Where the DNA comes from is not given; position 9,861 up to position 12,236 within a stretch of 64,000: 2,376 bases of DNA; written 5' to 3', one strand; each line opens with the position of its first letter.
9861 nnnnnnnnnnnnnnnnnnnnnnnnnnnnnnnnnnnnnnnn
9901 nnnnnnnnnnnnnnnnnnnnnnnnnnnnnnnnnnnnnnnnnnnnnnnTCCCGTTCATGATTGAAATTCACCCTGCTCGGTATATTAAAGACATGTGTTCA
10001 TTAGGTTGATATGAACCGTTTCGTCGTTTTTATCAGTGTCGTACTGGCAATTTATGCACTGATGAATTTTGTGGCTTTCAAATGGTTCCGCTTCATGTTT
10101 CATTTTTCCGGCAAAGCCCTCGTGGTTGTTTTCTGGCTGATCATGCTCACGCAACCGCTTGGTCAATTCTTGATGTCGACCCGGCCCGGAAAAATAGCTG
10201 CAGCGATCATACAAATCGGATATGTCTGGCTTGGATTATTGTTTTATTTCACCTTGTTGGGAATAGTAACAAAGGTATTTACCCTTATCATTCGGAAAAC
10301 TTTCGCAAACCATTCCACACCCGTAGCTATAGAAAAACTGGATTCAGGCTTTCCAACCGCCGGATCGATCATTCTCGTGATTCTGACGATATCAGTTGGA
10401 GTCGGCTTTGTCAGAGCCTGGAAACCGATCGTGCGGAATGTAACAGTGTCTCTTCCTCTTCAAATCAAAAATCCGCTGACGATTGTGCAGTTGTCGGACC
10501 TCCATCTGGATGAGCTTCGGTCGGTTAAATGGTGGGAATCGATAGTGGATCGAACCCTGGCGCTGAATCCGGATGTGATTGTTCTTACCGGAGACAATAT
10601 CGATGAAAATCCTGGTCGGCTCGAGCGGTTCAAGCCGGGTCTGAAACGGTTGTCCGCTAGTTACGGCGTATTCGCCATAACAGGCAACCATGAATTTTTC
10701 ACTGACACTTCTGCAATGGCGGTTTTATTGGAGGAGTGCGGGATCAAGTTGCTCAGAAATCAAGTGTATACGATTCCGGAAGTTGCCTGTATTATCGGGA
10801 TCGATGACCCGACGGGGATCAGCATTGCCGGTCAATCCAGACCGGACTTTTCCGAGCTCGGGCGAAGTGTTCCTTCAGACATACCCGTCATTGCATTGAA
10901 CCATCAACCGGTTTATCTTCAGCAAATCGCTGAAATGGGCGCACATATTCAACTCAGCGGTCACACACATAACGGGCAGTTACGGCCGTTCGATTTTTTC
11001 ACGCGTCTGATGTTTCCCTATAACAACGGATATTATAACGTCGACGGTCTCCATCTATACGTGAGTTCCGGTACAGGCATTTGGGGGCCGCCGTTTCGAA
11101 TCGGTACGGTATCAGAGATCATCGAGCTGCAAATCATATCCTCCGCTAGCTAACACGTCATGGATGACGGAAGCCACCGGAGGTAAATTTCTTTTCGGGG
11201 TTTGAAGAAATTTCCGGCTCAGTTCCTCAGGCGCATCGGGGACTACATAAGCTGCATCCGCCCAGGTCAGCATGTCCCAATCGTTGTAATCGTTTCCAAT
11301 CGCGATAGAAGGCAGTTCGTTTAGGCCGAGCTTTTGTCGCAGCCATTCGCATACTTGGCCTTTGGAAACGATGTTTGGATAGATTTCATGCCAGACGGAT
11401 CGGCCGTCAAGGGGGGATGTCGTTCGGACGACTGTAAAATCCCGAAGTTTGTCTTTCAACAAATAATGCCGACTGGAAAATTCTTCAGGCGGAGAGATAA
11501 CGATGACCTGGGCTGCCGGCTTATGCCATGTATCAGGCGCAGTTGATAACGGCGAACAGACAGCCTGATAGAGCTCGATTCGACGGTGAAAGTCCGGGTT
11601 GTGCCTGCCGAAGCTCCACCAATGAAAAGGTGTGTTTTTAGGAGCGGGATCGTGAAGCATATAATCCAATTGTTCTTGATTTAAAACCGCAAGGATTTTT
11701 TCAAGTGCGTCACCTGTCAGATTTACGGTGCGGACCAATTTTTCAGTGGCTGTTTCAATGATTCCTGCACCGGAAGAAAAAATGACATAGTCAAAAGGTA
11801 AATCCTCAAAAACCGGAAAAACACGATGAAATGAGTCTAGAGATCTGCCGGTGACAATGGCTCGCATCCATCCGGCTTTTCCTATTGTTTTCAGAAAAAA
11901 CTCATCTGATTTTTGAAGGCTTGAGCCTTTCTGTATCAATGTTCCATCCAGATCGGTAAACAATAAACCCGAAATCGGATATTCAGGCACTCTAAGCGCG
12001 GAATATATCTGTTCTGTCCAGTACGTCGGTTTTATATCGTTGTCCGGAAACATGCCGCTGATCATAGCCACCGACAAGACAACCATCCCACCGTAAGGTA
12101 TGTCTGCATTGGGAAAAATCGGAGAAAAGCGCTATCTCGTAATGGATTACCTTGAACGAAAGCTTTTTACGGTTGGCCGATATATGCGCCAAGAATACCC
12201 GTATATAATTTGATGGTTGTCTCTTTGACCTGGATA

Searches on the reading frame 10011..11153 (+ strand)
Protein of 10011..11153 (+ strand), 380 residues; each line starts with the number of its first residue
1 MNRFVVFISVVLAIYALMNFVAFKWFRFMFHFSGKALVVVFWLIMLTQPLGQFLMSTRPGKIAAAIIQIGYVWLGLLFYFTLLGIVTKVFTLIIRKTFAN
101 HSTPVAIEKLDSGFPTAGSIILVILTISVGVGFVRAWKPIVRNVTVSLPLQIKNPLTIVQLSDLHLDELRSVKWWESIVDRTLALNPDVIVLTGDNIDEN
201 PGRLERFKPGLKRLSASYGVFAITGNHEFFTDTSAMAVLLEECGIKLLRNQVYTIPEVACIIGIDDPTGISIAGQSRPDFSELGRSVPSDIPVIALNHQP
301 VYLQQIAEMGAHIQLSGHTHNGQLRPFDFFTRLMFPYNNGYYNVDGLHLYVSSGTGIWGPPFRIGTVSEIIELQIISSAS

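Call 3: search_protein_families(library=pfam, proteins=[window:10011-11153:+])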
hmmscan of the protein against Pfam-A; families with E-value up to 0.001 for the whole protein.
window:10011-11153:+ (380 aa): 1 family
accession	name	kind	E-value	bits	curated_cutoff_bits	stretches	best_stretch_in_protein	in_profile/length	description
PF00149.33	Metallophos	-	1.6e-11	45.5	21.5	1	157-321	2-190/191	Calcineurin-like phosphoesterase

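Call 4: search_protein_families(library=ncbifam, proteins=[window:10011-11153:+])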
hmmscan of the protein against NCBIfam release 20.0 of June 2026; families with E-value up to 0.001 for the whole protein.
window:10011-11153:+ (380 aa): 2 families
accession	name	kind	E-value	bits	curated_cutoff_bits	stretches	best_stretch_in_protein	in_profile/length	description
NF033458.1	lipid_A_LpxG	equivalog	2.2e-22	79.8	350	2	154-230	43-120/321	UDP-2,3-diacylglucosamine diphosphatase LpxG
NF008460.0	PRK11340.1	equivalog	4.6e-19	68.9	188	1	151-358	45-254/271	phosphodiesterase YaeI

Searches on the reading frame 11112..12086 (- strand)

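Call 3: search_protein_families(library=pfam, proteins=[window:11112-12086:-])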
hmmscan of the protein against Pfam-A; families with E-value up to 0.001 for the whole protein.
window:11112-12086:- (324 aa): 2 families
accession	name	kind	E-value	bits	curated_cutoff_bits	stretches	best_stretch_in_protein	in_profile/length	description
PF08282.18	Hydrolase_3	-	3.5e-23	83.1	20.9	1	42-290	1-236/255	haloacid dehalogenase-like hydrolase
PF05116.19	S6PP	-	7.5e-08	32.7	20.3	0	235-299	159-223/247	Sucrose-6F-phosphate phosphohydrolase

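Call 4: search_protein_families(library=ncbifam, proteins=[window:11112-12086:-])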
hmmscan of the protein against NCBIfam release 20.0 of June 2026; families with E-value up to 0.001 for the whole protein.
window:11112-12086:- (324 aa): 15 families
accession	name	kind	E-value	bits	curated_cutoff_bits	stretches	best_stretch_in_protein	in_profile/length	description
TIGR00099.1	Cof-subfamily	subfamily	8.6e-23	81.2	137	1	41-290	1-237/256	Cof-type HAD-IIB family hydrolase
TIGR01484.1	HAD-SF-IIB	subfamily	2.8e-15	57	41.8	1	41-282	1-221/221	HAD-IIB family hydrolase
TIGR01482.1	SPP-subfamily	subfamily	2.6e-09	37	107.15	1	227-291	136-199/225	sucrose-phosphate phosphatase subfamily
NF045966.1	YcsE_rel_Pase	equivalog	6e-09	35.7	220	1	42-146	5-108/265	YcsE-related riboflavin metabolism phosphatase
NF008213.0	PRK10976.1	equivalog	1e-06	28.5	386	0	234-289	183-238/266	sugar/pyridoxal phosphate phosphatase YigL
TIGR01487.1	Pglycolate_arch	equivalog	3.8e-06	26.9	122.75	0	235-289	141-195/215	phosphoglycolate phosphatase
TIGR01486.1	HAD-SF-IIB-MPGP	subfamily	9.3e-06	25.1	164.75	0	229-286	166-224/257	mannosyl-3-phosphoglycerate phosphatase family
NF001217.0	PRK00192.1-4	equivalog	1.7e-05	24.5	373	1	226-285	168-226/265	mannosyl-3-phosphoglycerate phosphatase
NF007821.0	PRK10530.1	equivalog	4.5e-05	22.8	274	0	44-144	8-106/272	pyridoxal phosphatase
NF007806.0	PRK10513.1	equivalog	5.1e-05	22.8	273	0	230-286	185-241/270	sugar-phosphatase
NF002245.0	PRK01158.1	equivalog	0.0002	20.7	198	0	235-290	151-206/233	phosphoglycolate phosphatase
NF001216.0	PRK00192.1-2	equivalog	0.00034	20.1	353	0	240-284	179-225/275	mannosyl-3-phosphoglycerate phosphatase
TIGR02463.1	MPGP_rel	hypoth_equivalog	0.00038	20.3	282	0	227-283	161-216/216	mannosyl-3-phosphoglycerate phosphatase-related protein YedP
NF011705.0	PRK15126.1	equivalog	0.00044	19.6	336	0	234-290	181-237/272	HMP-PP phosphatase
TIGR01485.1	SPP_plant-cyano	equivalog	0.00094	18.8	183.65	0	234-297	160-224/249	sucrose-phosphate phosphatase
